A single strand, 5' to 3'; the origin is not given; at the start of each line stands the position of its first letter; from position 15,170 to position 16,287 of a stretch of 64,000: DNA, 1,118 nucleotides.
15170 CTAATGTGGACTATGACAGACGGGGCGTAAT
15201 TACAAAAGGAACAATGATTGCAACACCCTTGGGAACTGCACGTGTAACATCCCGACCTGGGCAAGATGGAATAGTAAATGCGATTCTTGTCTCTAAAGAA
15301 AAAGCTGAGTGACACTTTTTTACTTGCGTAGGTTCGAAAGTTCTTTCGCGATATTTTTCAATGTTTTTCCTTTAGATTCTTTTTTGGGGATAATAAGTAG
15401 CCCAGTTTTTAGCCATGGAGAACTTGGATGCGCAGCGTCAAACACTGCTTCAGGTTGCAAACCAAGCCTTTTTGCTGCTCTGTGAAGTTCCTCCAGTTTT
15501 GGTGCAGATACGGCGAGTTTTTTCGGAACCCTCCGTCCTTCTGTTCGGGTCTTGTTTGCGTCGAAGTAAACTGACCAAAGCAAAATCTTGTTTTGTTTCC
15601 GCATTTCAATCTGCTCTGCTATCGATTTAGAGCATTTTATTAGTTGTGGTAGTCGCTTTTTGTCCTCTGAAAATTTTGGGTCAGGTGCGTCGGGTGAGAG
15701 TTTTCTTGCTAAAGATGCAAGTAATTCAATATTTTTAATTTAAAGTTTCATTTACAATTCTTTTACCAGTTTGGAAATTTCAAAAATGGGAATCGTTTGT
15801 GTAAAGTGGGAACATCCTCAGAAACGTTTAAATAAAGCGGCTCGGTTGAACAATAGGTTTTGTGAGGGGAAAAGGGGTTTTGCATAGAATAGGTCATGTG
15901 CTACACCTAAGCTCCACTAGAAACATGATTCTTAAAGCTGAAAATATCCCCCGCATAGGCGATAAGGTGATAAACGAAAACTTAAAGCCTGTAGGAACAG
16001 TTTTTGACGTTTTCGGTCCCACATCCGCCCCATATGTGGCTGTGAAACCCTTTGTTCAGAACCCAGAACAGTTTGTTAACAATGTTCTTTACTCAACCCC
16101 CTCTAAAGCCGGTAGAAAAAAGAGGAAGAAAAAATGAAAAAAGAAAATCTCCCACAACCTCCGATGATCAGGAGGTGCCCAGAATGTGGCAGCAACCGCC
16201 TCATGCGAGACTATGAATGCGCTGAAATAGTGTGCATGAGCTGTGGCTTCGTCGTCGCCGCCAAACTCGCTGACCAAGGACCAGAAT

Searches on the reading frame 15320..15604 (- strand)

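Call 50: search_protein_families(library=pfam, proteins=[window:15320-15604:-], max_evalue=0.01)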
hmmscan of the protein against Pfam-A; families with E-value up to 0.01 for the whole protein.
window:15320-15604:- (94 aa): 1 family
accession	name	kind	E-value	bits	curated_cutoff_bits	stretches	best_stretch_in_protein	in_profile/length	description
PF01922.23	SRP19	-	1.6e-18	67.7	25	1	9-87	2-90/95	SRP19 protein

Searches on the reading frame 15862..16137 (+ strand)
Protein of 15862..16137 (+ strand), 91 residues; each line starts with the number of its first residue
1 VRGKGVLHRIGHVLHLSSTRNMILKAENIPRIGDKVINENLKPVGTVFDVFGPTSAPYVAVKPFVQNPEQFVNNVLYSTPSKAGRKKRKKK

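Call 50: search_protein_families(library=pfam, proteins=[window:15862-16137:+], max_evalue=0.01)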
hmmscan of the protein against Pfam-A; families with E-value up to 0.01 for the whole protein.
window:15862-16137:+ (91 aa): 1 family
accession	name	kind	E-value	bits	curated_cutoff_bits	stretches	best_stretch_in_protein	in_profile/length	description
PF04410.20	Gar1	-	3.5e-08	33.6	29.3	1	9-64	3-62/92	Gar1/Naf1 RNA binding region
